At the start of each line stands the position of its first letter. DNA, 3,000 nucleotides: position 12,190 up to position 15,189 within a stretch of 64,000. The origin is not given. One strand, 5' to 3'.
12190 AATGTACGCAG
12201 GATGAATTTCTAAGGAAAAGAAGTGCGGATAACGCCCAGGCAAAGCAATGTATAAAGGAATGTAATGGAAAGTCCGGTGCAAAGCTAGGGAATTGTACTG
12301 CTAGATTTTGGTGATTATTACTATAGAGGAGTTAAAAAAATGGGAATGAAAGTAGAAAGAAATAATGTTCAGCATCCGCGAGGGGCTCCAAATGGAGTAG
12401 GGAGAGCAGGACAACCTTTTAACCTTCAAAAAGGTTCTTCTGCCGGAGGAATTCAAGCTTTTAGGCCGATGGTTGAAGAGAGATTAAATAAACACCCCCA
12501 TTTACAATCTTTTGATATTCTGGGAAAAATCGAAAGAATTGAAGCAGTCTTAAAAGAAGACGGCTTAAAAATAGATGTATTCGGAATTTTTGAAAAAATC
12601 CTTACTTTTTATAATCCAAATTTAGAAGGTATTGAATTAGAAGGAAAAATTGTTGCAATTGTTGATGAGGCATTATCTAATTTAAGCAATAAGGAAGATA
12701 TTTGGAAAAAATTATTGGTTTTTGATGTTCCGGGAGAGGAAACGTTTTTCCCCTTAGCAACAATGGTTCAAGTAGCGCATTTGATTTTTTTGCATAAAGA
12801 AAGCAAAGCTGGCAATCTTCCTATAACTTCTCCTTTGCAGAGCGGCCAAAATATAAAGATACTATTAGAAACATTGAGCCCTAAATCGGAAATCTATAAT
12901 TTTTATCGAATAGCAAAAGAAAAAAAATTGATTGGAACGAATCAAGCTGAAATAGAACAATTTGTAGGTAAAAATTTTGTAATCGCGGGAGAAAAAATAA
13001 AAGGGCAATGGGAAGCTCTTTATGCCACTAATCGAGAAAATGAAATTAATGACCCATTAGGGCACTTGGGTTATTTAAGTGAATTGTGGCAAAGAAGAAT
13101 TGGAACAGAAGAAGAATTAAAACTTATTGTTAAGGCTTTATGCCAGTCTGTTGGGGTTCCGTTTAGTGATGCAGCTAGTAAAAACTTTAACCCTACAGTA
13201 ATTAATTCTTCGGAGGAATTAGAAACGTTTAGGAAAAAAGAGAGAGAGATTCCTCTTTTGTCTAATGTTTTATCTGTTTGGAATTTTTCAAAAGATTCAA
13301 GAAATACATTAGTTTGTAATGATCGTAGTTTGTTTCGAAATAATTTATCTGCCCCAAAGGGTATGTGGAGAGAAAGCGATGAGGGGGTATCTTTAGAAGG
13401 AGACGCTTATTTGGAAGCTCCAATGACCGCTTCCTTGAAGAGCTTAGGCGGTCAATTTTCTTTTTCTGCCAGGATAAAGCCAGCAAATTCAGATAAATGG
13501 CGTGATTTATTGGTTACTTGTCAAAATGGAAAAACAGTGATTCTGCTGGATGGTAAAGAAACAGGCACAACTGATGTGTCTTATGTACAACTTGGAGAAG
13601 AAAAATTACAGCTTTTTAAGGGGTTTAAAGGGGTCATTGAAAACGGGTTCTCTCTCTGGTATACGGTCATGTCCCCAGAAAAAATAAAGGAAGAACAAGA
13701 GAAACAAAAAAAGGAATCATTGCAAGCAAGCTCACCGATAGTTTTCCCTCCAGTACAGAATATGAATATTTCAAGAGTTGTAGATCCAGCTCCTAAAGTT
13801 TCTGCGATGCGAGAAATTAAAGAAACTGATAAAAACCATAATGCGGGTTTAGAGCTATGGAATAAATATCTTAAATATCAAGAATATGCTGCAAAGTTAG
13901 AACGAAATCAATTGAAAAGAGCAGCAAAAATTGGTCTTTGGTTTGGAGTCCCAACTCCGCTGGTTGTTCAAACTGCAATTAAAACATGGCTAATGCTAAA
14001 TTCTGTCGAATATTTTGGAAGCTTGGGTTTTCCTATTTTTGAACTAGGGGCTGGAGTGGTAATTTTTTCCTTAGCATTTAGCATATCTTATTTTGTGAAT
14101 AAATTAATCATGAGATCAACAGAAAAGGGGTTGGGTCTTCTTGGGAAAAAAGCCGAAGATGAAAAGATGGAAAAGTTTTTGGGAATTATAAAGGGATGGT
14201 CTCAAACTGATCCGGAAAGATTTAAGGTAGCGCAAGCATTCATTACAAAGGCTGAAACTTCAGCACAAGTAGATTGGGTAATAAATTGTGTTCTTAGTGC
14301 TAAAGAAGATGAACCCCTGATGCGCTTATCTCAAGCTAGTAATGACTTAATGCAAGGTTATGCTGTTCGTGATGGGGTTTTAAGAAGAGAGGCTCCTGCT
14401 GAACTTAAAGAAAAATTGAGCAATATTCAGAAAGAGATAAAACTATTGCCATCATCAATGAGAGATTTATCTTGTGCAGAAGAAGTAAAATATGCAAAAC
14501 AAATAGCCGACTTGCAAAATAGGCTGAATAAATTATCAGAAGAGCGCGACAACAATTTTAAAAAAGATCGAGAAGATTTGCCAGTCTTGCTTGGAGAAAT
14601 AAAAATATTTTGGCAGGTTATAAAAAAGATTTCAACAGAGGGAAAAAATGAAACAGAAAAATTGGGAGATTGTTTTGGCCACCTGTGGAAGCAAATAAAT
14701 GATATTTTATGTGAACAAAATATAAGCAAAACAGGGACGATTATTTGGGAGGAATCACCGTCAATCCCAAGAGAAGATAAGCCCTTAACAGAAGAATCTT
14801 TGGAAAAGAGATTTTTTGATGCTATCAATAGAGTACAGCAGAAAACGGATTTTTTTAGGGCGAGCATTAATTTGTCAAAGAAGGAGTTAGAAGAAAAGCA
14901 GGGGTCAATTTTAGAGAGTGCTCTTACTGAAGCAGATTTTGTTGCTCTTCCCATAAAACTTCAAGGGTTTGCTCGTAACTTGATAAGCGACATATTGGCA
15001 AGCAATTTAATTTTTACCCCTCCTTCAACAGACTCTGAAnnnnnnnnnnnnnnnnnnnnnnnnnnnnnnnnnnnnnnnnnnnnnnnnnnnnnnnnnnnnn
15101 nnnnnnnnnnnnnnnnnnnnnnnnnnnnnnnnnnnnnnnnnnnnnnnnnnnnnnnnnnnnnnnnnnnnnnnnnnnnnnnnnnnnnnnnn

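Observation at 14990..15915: Hanks-type kinase domain with the catalytic-loop Lys replaced (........), fused to a membrane receptor-like protein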

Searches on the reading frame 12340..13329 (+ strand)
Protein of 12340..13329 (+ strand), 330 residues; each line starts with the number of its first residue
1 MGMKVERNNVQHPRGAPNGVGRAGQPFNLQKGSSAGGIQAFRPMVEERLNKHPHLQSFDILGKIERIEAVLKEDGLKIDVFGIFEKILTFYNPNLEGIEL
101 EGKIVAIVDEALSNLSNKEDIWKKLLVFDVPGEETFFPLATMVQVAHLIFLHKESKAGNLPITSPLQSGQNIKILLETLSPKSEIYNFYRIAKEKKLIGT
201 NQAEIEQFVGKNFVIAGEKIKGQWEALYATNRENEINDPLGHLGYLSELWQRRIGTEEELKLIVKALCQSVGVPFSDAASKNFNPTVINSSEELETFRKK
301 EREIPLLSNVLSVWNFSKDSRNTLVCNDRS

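Call 48: search_protein_families(library=pfam, proteins=[window:12340-13329:+], max_evalue=10)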
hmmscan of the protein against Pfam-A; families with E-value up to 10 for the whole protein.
window:12340-13329:+ (330 aa): 0 families

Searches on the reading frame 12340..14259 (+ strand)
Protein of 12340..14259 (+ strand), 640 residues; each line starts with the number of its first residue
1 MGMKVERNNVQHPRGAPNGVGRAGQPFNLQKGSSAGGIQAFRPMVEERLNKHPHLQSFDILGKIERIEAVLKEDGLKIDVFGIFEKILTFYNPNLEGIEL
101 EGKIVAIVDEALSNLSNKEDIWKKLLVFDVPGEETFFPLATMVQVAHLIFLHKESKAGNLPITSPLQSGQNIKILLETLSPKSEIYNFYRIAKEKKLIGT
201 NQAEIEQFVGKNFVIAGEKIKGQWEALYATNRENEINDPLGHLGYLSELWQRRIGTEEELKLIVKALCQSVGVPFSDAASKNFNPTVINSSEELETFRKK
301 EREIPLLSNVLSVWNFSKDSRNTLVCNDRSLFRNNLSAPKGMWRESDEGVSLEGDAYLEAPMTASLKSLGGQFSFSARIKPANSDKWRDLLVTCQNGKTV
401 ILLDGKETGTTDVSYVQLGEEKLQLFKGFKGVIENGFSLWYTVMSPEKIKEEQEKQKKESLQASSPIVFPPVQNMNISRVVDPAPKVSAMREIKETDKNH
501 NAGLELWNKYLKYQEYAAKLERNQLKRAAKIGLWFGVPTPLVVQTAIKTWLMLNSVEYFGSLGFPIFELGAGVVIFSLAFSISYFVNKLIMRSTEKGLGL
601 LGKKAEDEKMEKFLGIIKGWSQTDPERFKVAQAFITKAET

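Call 54: predict_structure(protein=window:12340-14259:+)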
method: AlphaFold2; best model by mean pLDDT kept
length: 640 residues; sequences in the alignment: 1
mean_pLDDT: 36.3   pTM: 0.20
mean pLDDT of the five models: 36.3, 33.2, 32.7, 31.9, 30.3
residues with pLDDT >= 90: 0; 70-90: 0; 50-70: 22; < 50: 618
segments of 3 or more residues with pLDDT < 50: 1-33, 35-41, 43-45, 66-98, 100-391, 393-400, 408-640
pLDDT, mean of each block of 10 residues (from residue 1): 29 30 30 43 53 52 48 38 40 43 42 37 36 34 39 37 32 33 37 39 37 33 32 32 34 38 41 35 34 38 32 29 30 32 36 32 30 43 44 46 48 35 32 29 36 41 31 21 25 33 35 31 33 33 38 36 36 40 37 36 40 42 44 37
secondary structure, 60 per line:
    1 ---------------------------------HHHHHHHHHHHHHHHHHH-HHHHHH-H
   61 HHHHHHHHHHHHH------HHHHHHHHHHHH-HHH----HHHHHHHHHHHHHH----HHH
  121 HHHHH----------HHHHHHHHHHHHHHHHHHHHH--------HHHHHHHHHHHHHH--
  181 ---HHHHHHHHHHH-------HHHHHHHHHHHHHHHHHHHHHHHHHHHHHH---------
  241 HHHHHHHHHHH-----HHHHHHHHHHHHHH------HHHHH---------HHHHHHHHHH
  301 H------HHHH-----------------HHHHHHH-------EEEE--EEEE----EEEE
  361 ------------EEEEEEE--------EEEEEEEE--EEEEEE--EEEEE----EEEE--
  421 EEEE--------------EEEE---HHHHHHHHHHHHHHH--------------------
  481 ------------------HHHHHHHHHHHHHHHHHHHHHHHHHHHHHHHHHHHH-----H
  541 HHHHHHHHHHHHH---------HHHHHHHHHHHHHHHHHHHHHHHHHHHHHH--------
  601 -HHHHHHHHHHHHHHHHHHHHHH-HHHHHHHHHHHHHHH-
elements in order: H34-51 H53-58 H60-73 H80-91 H100-113 H118-125 H136-156 H165-178 H184-194 H202-231 H241-251 H257-270 H277-281 H291-301 H308-311 H329-335 E343-346 E349-352 E357-360 E373-379 E388-395 E398-403 E406-410 E415-418 E421-424 E439-442 H446-460 H499-534 H540-553 H563-592 H602-623 H625-639

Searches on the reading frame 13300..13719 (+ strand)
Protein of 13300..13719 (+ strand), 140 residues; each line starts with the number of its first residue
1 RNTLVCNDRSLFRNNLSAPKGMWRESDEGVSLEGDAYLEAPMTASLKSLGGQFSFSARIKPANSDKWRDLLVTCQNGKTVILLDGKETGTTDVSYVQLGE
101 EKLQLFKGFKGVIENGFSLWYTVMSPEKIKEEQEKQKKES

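Call 48: search_protein_families(library=pfam, proteins=[window:13300-13719:+], max_evalue=10)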
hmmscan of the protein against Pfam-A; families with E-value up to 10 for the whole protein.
window:13300-13719:+ (140 aa): 2 families
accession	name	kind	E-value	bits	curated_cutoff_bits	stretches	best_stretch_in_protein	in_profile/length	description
PF13385.13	Laminin_G_3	-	0.00014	22.5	27.6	2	34-85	3-52/151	Concanavalin A-like lectin/glucanases superfamily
PF20579.4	LapA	-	0.0031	18.3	27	1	45-94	12-57/99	LapA domain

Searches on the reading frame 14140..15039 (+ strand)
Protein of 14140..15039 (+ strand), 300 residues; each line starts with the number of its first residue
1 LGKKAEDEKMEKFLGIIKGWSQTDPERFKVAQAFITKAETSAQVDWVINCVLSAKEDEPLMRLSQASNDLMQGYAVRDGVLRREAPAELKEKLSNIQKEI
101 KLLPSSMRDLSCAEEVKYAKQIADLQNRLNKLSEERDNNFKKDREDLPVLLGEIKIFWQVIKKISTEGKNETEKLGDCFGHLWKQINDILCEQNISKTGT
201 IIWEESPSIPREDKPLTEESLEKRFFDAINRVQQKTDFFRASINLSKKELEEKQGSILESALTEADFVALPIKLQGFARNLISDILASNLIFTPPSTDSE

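Call 48: search_protein_families(library=pfam, proteins=[window:14140-15039:+], max_evalue=10)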
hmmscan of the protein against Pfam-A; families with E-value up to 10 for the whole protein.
window:14140-15039:+ (300 aa): 12 families
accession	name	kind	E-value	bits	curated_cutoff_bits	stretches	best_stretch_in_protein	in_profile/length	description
PF25588.1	DUF7934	-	0.0072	16.1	30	2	83-139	164-217/333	Family of unknown function (DUF7934)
PF25764.1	KIF21A_4th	-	0.019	15.1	33.1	1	86-138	23-79/183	KIF21A-like domain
PF05073.17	Baculo_p24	-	0.1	13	21.3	1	93-172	80-157/160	Baculovirus P24 capsid protein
PF01337.24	Barstar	-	0.11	13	23.4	1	174-240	26-92/96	Barstar (barnase inhibitor)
PF05029.18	TIMELESS_C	-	0.15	12.8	23.8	0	114-149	6-40/88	Timeless PAB domain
PF01166.23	TSC22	-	0.16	12.6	30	0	115-135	15-36/57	TSC-22/dip/bun family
PF07303.18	Occludin_ELL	-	0.49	11.6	31.2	1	88-161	26-96/101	Occludin homology domain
PF24850.1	CC_BshC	-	0.9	9.8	27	1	84-137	48-101/159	Bacillithiol biosynthesis BshC, C-terminal coiled-coil domain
PF09687.15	PRESAN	-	1.4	9.8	23.7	1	169-251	32-115/125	Plasmodium RESA N-terminal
PF22872.1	DUF7018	-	2.6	8.7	27.8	0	227-263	67-103/116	Domain of unknown function (DUF7018)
PF03938.19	OmpH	-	2.7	8.6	32.4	1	87-147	33-92/141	Outer membrane protein (OmpH-like)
PF17675.6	APG6_N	-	3.6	8.5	45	1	85-145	47-106/132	Apg6 coiled-coil region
